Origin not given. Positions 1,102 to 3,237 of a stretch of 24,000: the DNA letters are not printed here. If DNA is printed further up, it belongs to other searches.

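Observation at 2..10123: Candidate porin-cytochrome extracellular electron-transfer conduit with a hybrid, non-MtrCAB architecture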

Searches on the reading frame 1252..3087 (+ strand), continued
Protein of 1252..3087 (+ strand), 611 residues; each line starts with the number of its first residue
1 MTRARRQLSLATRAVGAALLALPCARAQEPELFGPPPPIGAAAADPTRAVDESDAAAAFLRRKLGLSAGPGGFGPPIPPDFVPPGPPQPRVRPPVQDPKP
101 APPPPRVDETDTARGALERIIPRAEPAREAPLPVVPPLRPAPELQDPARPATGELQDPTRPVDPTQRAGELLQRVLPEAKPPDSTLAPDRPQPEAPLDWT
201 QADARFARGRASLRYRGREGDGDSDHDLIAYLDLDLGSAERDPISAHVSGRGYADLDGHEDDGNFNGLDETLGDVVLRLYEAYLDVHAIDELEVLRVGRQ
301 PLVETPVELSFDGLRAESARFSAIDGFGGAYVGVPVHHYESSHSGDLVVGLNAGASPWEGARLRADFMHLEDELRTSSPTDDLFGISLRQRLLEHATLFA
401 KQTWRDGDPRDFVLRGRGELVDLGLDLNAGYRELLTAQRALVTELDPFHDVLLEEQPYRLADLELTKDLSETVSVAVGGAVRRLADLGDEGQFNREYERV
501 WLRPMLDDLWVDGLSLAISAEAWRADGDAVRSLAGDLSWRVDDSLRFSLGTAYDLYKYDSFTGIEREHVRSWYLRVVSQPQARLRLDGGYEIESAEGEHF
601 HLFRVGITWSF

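Call 32: fold_search(model_id=the predicted structure, library=pdb)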
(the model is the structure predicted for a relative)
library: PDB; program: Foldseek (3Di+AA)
matches with E <= 10: 855; with E <= 0.001: 338
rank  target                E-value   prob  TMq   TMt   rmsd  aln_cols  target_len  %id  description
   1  3rbh_D                4.2e-11  1.00  0.28  0.36  11.8       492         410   13  Structure of alginate export protein AlgE from Pseudomonas aeruginosa (released 2011-07-27)
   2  4xnl                  4.5e-11  1.00  0.30  0.38  12.0       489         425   15  X-ray structure of AlgE2 (released 2015-06-03)
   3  3rbh_C                6.3e-11  1.00  0.29  0.38  11.7       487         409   13  Structure of alginate export protein AlgE from Pseudomonas aeruginosa (released 2011-07-27)
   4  3rbh_A                6.9e-11  1.00  0.29  0.38  11.7       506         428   13  Structure of alginate export protein AlgE from Pseudomonas aeruginosa (released 2011-07-27)
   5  4b61_A                1.4e-10  1.00  0.30  0.39  12.0       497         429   14  In meso structure of alginate transporter, AlgE, from Pseudomoas aeruginosa, PAO1. Crystal form 3. (released 2013-07-17)
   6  4azl_A                1.4e-10  1.00  0.30  0.39  11.8       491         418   14  In meso structure of alginate transporter, AlgE, from Pseudomoas aeruginosa, PAO1, crystal form 2. (released 2013-07-03)
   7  3rbh_B                1.4e-10  1.00  0.30  0.38  12.0       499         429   13  Structure of alginate export protein AlgE from Pseudomonas aeruginosa (released 2011-07-27)
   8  4azl_B                1.7e-10  1.00  0.30  0.39  11.8       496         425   12  In meso structure of alginate transporter, AlgE, from Pseudomoas aeruginosa, PAO1, crystal form 2. (released 2013-07-03)
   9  7acg                  1.8e-10  1.00  0.32  0.40  12.0       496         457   13  In meso structure of the alginate exporter, AlgE, from Pseudomonas aeruginosa in 9.8 monoacylglycerol (released 2020-12-16)
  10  8rqp                  1.9e-10  1.00  0.31  0.39  11.3       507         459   13  In meso structure of the alginate exporter, AlgE, from Pseudomonas aeruginosa in 7.10 monoacylglycerol (released 2024-04-03)
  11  8q2o                  2.2e-10  1.00  0.31  0.38  11.7       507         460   13  Structure of alginate transporter AlgE from P. aeruginosa PAO1 by using Se-MAG for the the lipid cubic phase crystalliza (released 2024-05-15)
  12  5iyu                  3.3e-10  1.00  0.30  0.39  11.9       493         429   14  AlgE_CIM (released 2017-04-05)
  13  5ldt_A                3.4e-10  1.00  0.34  0.47  10.0       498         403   11  Crystal Structures of MOMP from Campylobacter jejuni (released 2016-10-26)
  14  8pz4                  3.4e-10  1.00  0.31  0.38  11.8       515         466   13  Structure of alginate transporter, AlgE, solved at wavelength 2.755 A (released 2023-10-25)
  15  4afk                  3.4e-10  1.00  0.31  0.40  11.9       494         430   14  In meso structure of alginate transporter, AlgE, from Pseudomonas aeruginosa, PAO1 (released 2013-02-06)
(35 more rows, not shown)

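Call 36: list_cluster_members(proteins=[P0017, P0020, P0026, P0031, P0044, P0066, P0087, P0101, P0129, P0162])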
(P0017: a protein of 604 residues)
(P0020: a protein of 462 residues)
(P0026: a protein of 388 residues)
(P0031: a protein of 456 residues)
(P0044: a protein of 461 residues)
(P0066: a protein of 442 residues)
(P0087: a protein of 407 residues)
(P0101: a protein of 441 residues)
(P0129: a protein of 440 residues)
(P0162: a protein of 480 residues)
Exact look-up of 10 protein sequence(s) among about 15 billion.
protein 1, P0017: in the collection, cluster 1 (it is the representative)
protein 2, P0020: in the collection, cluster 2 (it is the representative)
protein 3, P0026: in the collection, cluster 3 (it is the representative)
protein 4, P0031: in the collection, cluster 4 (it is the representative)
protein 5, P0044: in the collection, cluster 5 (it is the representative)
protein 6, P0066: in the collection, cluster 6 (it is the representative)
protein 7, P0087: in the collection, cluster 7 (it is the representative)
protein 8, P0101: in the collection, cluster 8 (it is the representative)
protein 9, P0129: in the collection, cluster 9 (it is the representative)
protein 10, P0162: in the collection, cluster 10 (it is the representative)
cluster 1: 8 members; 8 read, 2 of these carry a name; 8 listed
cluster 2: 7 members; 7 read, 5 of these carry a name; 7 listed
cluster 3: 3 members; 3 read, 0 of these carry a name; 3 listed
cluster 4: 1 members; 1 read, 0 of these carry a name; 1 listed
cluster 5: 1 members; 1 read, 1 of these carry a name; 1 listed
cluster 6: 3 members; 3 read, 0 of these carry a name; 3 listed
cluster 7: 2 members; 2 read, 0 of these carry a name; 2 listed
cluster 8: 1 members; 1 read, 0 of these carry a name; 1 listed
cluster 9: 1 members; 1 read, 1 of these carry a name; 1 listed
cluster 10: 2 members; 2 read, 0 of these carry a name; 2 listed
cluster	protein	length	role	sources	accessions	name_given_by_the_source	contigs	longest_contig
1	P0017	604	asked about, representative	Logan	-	-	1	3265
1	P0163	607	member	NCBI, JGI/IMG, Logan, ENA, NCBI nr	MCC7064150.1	MAG: hypothetical protein IT456_15170 [Planctomycetes bacterium] | hypothetical protein | hypothetical protein [Planctomycetota bacterium]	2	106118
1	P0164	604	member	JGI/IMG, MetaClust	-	\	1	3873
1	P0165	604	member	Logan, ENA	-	-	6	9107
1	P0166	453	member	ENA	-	-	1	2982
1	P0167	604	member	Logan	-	-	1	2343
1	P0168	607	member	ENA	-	-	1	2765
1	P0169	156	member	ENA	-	-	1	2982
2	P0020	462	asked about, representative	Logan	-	-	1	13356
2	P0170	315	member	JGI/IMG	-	hypothetical protein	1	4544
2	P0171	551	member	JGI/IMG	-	hypothetical protein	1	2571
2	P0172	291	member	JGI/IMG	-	hypothetical protein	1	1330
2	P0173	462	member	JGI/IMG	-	hypothetical protein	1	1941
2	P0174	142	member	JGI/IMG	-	hypothetical protein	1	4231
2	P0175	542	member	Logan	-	-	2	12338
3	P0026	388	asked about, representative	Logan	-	-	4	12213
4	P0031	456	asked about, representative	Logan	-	-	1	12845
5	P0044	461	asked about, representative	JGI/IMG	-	hypothetical protein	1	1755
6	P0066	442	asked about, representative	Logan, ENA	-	-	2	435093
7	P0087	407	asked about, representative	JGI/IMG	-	-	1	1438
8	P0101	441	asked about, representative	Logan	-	-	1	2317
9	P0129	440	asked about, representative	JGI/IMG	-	hypothetical protein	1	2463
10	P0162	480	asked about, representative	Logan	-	-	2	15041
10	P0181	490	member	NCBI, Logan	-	-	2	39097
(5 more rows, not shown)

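Call 37: find_encoding_contigs(protein=P0066, flank=8000, max_places=2)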
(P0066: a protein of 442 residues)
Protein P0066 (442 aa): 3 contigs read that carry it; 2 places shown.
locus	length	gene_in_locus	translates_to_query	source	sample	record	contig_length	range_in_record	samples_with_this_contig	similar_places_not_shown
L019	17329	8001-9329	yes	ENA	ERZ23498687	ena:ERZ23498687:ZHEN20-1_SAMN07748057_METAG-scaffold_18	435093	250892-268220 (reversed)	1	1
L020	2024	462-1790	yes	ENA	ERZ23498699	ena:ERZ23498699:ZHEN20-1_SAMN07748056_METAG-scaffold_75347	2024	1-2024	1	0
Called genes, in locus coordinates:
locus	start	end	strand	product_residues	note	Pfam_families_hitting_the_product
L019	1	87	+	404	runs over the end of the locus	-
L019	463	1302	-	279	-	-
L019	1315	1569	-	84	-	-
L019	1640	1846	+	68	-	-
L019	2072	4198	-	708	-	PF13442:Cytochrome_CBB3 (faint)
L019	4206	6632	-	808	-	PF13290:CHB_HEX_C_1, PF13287:Fn3_assoc, PF14522:Cytochrome_C7 (faint), PF14537:Cytochrom_c3_2 (faint), PF22113:Mtrc-MtrF_II-IV_dom (faint)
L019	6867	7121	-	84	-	-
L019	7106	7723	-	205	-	PF03264:Cytochrom_NNT, PF14522:Cytochrome_C7 (faint), PF14537:Cytochrom_c3_2 (faint), PF22113:Mtrc-MtrF_II-IV_dom (weak)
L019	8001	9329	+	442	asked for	-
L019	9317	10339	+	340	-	PF02085:Cytochrom_CIII (faint), PF14537:Cytochrom_c3_2 (faint), PF14522:Cytochrome_C7 (weak)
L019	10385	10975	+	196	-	PF14522:Cytochrome_C7 (faint), PF22113:Mtrc-MtrF_II-IV_dom (weak), PF13435:Cytochrome_C554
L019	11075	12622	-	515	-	-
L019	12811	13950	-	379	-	PF07611:DUF1574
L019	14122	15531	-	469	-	PF03062:MBOAT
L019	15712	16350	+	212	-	PF07638:Sigma70_ECF, PF08281:Sigma70_r4_2, PF04545:Sigma70_r4 (weak)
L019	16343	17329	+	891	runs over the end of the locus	PF00069:Pkinase, PF07714:PK_Tyr_Ser-Thr, PF03109:ABC1 (weak), PF24885:TPR_NPHP3 (faint), PF07719:TPR_2 (faint), PF13424:TPR_12, PF13374:TPR_10 (weak)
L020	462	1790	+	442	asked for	-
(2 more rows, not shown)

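Call 66: search_solved_structures(query=A1, max_evalue=10)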
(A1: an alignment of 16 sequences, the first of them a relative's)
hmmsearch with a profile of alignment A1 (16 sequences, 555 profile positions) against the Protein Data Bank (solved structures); distinct sequences matched with E-value up to 10: 4.
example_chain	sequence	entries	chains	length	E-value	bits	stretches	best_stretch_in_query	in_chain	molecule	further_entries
9h19_S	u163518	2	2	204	0.32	12.7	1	64-163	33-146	reaction centre S sub unit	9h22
8j07_e0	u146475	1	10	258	3.9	9.1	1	69-121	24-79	Axonemal dynein light intermediate polypeptide 1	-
9fqr_G1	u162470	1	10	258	4.4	9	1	67-121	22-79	Axonemal dynein light intermediate polypeptide 1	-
6ywe_G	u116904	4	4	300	5.4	8.7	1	16-111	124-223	RIBOSOMAL_L9 domain-containing protein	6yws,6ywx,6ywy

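Call 69: find_encoding_contigs(protein=P0016, flank=8000, max_places=1)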
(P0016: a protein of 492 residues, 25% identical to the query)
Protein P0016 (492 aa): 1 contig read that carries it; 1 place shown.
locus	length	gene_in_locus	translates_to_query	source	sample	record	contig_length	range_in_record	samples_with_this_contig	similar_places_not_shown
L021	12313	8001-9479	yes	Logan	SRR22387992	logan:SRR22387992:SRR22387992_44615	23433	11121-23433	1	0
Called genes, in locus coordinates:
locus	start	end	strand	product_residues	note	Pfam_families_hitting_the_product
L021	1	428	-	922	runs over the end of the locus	PF10282:Lactonase (faint), PF21783:YNCE (faint), PF04185:Phosphoesterase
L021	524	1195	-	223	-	PF13924:Lipocalin_5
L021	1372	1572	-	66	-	PF19802:DUF6285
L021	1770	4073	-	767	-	-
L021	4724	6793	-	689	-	PF09699:Paired_CXXCH_1 (faint), PF14522:Cytochrome_C7 (faint), PF14537:Cytochrom_c3_2 (faint), PF22113:Mtrc-MtrF_II-IV_dom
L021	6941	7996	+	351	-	PF14522:Cytochrome_C7 (faint), PF14537:Cytochrom_c3_2 (faint), PF09699:Paired_CXXCH_1 (faint), PF22678:Cytochrom_c_NrfB-like (faint)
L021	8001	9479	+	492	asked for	-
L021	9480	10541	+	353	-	PF14537:Cytochrom_c3_2 (faint), PF02085:Cytochrom_CIII (faint), PF14522:Cytochrome_C7 (faint), PF22113:Mtrc-MtrF_II-IV_dom (faint)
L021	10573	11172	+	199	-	PF14522:Cytochrome_C7 (faint), PF22113:Mtrc-MtrF_II-IV_dom (faint), PF13435:Cytochrome_C554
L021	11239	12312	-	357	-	?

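Call 70: find_encoding_contigs(protein=P0181, flank=8000, max_places=1)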
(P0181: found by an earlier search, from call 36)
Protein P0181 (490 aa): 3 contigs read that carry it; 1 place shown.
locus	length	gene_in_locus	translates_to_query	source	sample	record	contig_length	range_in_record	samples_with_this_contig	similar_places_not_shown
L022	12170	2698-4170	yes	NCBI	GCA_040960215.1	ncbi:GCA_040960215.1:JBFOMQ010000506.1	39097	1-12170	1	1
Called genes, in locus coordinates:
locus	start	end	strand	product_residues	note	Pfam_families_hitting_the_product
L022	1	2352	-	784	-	?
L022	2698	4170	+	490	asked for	-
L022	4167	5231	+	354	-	PF02085:Cytochrom_CIII (faint), PF14537:Cytochrom_c3_2 (faint), PF22113:Mtrc-MtrF_II-IV_dom (faint), PF14522:Cytochrome_C7 (weak)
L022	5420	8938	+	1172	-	PF14537:Cytochrom_c3_2 (faint), PF09699:Paired_CXXCH_1 (faint), PF14522:Cytochrome_C7 (faint), PF22113:Mtrc-MtrF_II-IV_dom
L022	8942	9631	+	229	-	PF14522:Cytochrome_C7 (faint), PF13435:Cytochrome_C554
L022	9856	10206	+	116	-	-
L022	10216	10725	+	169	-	PF02085:Cytochrom_CIII (faint), PF14522:Cytochrome_C7 (weak), PF14537:Cytochrom_c3_2 (faint), PF22113:Mtrc-MtrF_II-IV_dom (faint), PF14522:Cytochrome_C7 (weak)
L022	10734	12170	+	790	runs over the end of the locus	PF04879:Molybdop_Fe4S4, PF00384:Molybdopterin, PF01568:Molydop_binding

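Call 87: search_protein_families(library=ncbifam, proteins=[L001:12993-16007:+, L002:12933-15788:+, L004:13060-16482:+, L006:12871-15744:+, L022:5420-8938:+, L021:4724-6793:-, L019:4206-6632:-, L008:10587-13565:+, L009:6356-9172:+, L012:5183-8638:+], max_evalue=0.00001)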
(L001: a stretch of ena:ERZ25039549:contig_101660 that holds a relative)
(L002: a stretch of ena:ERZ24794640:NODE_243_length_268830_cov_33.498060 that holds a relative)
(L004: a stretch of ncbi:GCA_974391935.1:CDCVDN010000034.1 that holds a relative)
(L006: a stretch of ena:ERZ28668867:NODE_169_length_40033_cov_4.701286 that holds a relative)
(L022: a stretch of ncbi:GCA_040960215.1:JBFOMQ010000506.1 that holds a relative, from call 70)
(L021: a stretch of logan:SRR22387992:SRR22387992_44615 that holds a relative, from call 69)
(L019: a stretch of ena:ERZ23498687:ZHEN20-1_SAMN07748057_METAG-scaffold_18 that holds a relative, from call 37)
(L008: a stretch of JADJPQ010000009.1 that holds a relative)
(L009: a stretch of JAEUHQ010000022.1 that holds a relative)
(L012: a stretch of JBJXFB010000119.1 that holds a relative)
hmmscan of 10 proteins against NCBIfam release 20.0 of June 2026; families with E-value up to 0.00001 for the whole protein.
L001:12993-16007:+ (1004 aa): 1 family
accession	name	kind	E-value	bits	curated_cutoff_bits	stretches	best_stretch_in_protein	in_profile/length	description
TIGR03507.1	decahem_SO1788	subfamily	1.4e-60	205.5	209.3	3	767-947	483-665/672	OmcA/MtrC family decaheme c-type cytochrome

L002:12933-15788:+ (951 aa): 1 family
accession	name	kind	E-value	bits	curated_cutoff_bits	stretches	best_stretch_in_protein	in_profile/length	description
TIGR03507.1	decahem_SO1788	subfamily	2e-85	287.7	209.3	3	134-491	89-363/672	OmcA/MtrC family decaheme c-type cytochrome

L004:13060-16482:+ (1140 aa): 1 family
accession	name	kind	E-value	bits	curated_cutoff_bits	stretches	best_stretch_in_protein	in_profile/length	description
TIGR03507.1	decahem_SO1788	subfamily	2.3e-72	244.5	209.3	2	133-572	83-435/672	OmcA/MtrC family decaheme c-type cytochrome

L006:12871-15744:+ (957 aa): 1 family
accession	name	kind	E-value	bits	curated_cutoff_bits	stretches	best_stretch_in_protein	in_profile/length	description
TIGR03507.1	decahem_SO1788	subfamily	4.8e-70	236.8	209.3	2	124-452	85-338/672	OmcA/MtrC family decaheme c-type cytochrome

L022:5420-8938:+ (1172 aa): 1 family
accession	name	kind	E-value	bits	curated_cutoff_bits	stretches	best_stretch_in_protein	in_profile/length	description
TIGR03507.1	decahem_SO1788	subfamily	4.3e-58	197.3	209.3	2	134-546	80-381/672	OmcA/MtrC family decaheme c-type cytochrome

L021:4724-6793:- (689 aa): 2 families
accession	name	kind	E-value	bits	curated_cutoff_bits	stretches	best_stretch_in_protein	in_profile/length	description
TIGR03507.1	decahem_SO1788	subfamily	1.2e-130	437.1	209.3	1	54-685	7-672/672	OmcA/MtrC family decaheme c-type cytochrome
NF045713.1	CxxCH_16_HmcA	equivalog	4.1e-08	32.3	400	0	514-684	112-263/541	sulfate respiration complex hexadecaheme cytochrome HmcA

L019:4206-6632:- (808 aa): 0 families

L008:10587-13565:+ (992 aa): 1 family
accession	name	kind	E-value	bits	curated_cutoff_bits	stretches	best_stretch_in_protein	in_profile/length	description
TIGR03507.1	decahem_SO1788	subfamily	1.5e-67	228.6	209.3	3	143-341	80-241/672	OmcA/MtrC family decaheme c-type cytochrome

L009:6356-9172:+ (938 aa): 1 family
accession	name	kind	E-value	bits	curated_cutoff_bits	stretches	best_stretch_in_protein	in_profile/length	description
TIGR03507.1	decahem_SO1788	subfamily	1.5e-64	218.6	209.3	2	128-530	63-383/672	OmcA/MtrC family decaheme c-type cytochrome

L012:5183-8638:+ (1151 aa): 1 family
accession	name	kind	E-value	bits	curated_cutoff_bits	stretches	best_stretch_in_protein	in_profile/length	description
TIGR03507.1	decahem_SO1788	subfamily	6.1e-73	246.4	209.3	2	134-525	79-381/672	OmcA/MtrC family decaheme c-type cytochrome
